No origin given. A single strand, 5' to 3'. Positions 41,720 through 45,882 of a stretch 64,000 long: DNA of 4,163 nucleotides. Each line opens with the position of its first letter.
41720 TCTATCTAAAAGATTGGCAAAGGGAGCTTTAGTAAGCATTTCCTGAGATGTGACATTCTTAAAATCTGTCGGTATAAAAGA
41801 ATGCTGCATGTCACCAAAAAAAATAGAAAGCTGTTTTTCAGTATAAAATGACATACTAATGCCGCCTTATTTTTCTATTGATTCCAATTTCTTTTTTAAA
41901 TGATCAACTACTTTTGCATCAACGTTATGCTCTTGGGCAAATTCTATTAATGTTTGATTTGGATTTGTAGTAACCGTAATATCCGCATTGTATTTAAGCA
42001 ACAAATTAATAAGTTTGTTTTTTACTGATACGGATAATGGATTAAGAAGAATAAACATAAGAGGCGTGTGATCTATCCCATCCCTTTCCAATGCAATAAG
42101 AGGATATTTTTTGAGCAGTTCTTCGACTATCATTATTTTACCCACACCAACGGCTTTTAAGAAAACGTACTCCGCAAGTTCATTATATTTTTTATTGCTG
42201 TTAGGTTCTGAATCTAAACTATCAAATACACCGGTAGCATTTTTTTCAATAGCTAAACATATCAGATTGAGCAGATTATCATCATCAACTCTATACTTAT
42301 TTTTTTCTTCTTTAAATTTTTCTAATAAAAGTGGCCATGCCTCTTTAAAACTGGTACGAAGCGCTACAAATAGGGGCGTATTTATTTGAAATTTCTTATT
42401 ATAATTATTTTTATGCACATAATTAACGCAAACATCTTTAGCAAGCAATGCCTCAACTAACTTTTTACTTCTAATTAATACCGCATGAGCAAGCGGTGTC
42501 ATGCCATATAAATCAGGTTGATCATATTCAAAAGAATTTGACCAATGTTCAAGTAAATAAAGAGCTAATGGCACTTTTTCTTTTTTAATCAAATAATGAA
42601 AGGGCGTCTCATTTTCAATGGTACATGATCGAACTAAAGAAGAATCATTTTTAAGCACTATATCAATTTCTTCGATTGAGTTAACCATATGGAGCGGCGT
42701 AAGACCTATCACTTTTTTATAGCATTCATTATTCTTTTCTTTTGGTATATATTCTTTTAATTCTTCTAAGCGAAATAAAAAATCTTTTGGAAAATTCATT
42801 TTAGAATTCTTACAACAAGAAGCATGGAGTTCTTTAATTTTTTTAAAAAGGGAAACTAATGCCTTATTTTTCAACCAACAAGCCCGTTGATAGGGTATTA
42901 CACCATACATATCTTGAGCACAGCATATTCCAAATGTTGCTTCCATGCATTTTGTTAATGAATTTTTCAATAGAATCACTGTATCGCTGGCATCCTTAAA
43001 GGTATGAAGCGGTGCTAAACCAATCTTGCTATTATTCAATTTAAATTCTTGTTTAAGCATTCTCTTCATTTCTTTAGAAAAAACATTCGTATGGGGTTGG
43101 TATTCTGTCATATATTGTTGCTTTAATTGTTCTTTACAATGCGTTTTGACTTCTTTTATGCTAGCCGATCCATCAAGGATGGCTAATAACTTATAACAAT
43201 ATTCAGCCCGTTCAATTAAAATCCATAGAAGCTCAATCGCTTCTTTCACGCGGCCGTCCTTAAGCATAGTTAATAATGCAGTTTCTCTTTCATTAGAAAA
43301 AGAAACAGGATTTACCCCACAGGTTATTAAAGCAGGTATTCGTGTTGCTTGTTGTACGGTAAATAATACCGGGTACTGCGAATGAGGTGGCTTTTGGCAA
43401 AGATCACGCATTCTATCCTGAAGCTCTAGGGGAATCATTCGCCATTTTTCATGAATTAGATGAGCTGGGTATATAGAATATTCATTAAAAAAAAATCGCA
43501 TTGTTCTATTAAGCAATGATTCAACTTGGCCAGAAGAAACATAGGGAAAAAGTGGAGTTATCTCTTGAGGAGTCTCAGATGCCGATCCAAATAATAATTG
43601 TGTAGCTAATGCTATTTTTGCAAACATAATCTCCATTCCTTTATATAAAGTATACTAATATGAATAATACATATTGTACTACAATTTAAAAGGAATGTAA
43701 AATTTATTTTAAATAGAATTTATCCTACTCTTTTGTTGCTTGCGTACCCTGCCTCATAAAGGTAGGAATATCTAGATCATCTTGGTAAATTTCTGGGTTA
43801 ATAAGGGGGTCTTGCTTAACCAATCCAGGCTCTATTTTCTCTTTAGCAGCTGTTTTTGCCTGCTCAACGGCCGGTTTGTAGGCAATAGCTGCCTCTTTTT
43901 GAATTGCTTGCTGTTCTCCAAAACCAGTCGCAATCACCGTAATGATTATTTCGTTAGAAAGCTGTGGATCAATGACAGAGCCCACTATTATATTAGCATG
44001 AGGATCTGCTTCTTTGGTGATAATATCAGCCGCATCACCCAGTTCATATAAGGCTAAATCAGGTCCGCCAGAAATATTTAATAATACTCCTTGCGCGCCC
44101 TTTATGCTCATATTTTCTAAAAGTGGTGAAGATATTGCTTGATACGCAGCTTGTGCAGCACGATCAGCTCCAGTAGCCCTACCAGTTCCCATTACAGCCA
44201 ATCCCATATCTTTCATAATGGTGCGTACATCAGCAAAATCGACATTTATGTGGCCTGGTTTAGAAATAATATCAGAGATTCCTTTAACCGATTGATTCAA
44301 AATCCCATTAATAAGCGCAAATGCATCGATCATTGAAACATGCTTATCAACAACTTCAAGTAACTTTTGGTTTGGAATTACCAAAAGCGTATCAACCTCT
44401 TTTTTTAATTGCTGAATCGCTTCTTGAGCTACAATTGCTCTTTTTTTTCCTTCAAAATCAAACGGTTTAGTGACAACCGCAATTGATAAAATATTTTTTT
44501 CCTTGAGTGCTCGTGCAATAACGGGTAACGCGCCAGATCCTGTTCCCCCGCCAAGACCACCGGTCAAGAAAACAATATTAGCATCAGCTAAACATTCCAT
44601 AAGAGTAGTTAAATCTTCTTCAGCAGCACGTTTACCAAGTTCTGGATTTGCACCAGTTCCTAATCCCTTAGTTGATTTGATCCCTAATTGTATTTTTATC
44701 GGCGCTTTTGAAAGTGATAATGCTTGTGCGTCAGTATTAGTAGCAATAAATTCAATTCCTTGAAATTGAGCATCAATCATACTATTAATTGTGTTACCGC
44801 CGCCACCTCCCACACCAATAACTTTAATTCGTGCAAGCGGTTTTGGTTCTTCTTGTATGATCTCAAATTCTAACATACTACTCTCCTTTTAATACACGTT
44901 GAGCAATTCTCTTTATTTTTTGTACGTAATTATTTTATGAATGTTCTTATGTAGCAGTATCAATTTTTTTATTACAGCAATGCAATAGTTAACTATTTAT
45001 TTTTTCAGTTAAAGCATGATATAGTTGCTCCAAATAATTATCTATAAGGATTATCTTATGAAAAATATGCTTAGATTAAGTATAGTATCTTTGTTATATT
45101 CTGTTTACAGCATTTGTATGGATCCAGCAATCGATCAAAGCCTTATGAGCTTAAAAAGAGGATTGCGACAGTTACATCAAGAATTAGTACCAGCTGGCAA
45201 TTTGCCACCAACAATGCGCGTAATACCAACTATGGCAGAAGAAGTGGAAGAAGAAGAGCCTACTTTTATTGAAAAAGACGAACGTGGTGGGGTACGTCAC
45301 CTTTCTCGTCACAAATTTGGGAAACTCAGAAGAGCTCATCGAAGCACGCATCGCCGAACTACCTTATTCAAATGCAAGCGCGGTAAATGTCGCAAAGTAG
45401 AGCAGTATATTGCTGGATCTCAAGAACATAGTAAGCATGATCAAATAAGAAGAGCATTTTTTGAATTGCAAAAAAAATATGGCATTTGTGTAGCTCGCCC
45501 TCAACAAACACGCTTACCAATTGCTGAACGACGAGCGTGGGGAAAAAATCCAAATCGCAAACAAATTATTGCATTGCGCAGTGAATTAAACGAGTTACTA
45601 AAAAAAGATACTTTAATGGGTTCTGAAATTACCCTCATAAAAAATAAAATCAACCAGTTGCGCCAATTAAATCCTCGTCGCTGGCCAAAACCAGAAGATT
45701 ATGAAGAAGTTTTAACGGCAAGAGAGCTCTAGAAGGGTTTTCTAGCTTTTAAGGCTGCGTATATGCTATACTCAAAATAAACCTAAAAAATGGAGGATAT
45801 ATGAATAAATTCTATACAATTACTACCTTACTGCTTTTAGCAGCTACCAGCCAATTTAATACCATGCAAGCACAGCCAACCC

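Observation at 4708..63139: Shared 17-residue motif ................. directly after the signal peptide of five secreted proteins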

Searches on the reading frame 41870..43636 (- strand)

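Call 84: search_protein_families(library=pfam, proteins=[window:41870-43636:-], max_evalue=0.01)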
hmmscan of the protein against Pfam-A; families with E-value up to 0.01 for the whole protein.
window:41870-43636:- (589 aa): 5 families
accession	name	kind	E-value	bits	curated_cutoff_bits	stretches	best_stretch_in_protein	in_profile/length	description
PF12796.13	Ank_2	-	1.9e-13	51.2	27.3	2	337-405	27-87/90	Ankyrin repeats (3 copies)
PF13606.12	Ank_3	-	1.1e-08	34.9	22.3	0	377-400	1-24/30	Ankyrin repeat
PF00023.36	Ank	-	2.1e-06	28.2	21.1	0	377-407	1-31/33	Ankyrin repeat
PF13857.12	Ank_5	-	2.7e-05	24.9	27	0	340-366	11-37/56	Ankyrin repeats (many copies)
PF13637.12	Ank_4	-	3.6e-05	24.4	22.7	1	347-398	2-50/50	Ankyrin repeats (many copies)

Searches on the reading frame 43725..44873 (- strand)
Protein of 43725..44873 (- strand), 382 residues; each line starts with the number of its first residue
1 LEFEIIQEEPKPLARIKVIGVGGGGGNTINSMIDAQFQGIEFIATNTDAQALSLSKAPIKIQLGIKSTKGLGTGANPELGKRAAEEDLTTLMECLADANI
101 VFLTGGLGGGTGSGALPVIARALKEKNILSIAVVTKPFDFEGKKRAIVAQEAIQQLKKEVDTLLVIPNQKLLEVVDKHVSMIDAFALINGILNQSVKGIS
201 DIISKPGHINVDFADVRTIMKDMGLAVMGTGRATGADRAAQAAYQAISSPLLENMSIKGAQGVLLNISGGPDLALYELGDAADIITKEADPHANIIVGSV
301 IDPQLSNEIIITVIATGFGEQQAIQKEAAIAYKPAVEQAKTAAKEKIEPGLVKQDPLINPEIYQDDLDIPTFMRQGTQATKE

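Call 21: find_related_loci(query=window:43725-44873:-, collection=genome_contigs, flank=10000)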
Query window:43725-44873:- (382 aa) in genome_contigs; peptide patterns used: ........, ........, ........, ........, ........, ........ (x = any residue, [..] = any of these).
599 stretches matched a pattern (row limit reached: there are more); 530 encode a relative of the query (tblastn E <= 1e-3); the best 80 are kept; 80 distinct loci.
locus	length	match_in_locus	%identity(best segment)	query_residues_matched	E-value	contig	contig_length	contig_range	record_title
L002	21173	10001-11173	75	1-375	1e-170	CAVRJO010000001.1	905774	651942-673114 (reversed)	MAG: Candidatus Babeliales bacterium isolate MFD05580.bin.1.59 genome assembly, contig: contig_44239, whole genome shotg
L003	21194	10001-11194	66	1-382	4e-156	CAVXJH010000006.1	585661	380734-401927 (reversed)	MAG: Candidatus Babeliales bacterium isolate MFD03323.bin.2.33 genome assembly, contig: contig_45610, whole genome shotg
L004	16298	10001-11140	68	1-378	7e-155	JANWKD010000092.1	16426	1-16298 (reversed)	MAG: Candidatus Babeliales bacterium isolate CRAIB_MAG84 c_000000109060, whole genome shotgun sequence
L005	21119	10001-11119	66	8-375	1e-146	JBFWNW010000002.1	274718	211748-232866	MAG: Candidatus Babeliales bacterium isolate CA_2019_TPBF_121 NODE_400_length_274718_cov_8.074882_TPBF, whole genome sho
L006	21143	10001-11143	61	12-378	2e-138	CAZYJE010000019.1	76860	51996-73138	MAG TPA_asm: uncultured Pseudomonadota bacterium isolate binchicken_co313_44 genome assembly, contig: k141_3524665, whol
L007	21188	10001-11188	57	1-374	2e-127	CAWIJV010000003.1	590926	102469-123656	MAG: uncultured bacterium isolate MFD09495.bin.1.131 genome assembly, contig: contig_947, whole genome shotgun sequence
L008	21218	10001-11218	56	1-382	5e-126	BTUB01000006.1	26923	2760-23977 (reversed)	MAG: Candidatus Babeliales bacterium AMX-MBFR-12 DNA, sequence006, whole genome shotgun sequence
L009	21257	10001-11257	52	3-378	1e-117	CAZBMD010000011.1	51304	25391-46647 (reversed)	MAG TPA_asm: uncultured Pseudomonadota bacterium isolate SRP286056_co2_83 genome assembly, contig: NODE_734_length_51304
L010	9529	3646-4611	62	14-336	4e-115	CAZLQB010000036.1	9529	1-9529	MAG TPA_asm: uncultured Pseudomonadota bacterium isolate SRP272421_co4_433 genome assembly, contig: NODE_22866_length_95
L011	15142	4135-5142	59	14-362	2e-113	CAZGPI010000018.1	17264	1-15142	MAG TPA_asm: uncultured Pseudomonadota bacterium isolate SRP272421_co3_350 genome assembly, contig: NODE_8319_length_172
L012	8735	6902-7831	64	14-322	2e-110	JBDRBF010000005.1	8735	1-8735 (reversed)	MAG: bacterium isolate MEGAHIT-group-1.1042 k141_9738758, whole genome shotgun sequence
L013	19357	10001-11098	52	14-375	1e-102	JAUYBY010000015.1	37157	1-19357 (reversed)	MAG: Candidatus Zixiibacteriota bacterium isolate C20_concoct.bin.73 C20_k141_833444, whole genome shotgun sequence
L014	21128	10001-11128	49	6-374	1e-101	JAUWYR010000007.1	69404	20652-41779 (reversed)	MAG: Candidatus Zixiibacteriota bacterium isolate CSMAG_2715 CSMAG_2715_k141_1073505_length_69404_cov_13.7461, whole gen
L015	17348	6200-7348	49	1-377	2e-101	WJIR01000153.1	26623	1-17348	MAG: Candidatus Zixiibacteriota bacterium isolate Bin_336 k141_2141085, whole genome shotgun sequence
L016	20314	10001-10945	58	1-318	8e-101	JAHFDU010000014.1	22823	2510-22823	MAG: Myxococcales bacterium isolate nzgw252 NODE_938_length_22824_cov_2.497996, whole genome shotgun sequence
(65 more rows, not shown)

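Call 83: search_protein_families(library=pfam, proteins=[L005:3210-4328:+, L005:1477-2196:+], max_evalue=10)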
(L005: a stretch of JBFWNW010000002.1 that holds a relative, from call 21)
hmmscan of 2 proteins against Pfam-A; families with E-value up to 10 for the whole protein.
L005:3210-4328:+ (373 aa): 2 families
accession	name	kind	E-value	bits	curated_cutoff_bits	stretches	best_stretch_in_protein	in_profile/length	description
PF18394.6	TBK1_CCD1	-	0.16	11.9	25.9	1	4-47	82-125/256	TANK-binding kinase 1 coiled-coil domain 1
PF19246.4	DUF5894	-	0.97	9.5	25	0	176-189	9-22/57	Family of unknown function (DUF5894)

L005:1477-2196:+ (240 aa): 0 families

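Call 89: find_related_loci(query=A7, collection=metagenome_contigs, flank=10000)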
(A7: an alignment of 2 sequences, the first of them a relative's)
Query A7 (373 aa) in metagenome_contigs; peptide patterns used: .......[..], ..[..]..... (x = any residue, [..] = any of these).
600 stretches matched a pattern, but none encodes a relative of the query by tblastn (E <= 1e-3).

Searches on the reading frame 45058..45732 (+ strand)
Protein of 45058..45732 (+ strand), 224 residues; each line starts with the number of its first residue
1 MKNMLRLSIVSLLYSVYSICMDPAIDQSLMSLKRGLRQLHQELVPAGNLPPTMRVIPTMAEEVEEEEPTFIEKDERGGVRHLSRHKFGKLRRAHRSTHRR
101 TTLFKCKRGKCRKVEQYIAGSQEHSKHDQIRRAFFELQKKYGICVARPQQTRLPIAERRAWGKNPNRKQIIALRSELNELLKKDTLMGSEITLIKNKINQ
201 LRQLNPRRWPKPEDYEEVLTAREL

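Call 8: search_protein_families(library=pfam, proteins=[window:45058-45732:+], max_evalue=1)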
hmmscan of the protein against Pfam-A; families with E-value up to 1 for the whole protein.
window:45058-45732:+ (224 aa): 1 family
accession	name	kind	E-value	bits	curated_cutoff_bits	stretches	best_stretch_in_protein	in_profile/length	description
PF03909.22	BSD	-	0.042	14.3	24.6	1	22-46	10-34/58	BSD domain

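Call 9: search_protein_families(library=ncbifam, proteins=[window:45058-45732:+], max_evalue=1)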
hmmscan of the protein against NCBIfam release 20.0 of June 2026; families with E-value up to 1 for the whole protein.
window:45058-45732:+ (224 aa): 1 family
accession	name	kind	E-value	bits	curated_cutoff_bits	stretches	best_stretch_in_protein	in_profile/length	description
NF033172.0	N_to_GlyXaaXaa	domain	0.63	10.2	40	0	10-36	89-115/122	collagen-like repeat preface domain-containing protein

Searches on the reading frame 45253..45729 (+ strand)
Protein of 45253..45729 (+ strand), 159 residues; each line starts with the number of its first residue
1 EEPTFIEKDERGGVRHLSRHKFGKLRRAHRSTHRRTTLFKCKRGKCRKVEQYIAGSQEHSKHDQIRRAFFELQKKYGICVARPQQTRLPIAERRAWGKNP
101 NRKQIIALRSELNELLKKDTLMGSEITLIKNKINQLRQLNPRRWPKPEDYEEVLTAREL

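Call 83: search_protein_families(library=pfam, proteins=[window:45253-45729:+], max_evalue=10)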
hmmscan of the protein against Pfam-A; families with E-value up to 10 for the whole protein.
seq(159 aa): 1 family
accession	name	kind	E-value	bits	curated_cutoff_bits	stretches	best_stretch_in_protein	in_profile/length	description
PF08213.16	COX24_C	-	0.67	10.3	23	1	18-35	13-30/33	Mitochondrial mRNA-processing protein COX24, C-terminal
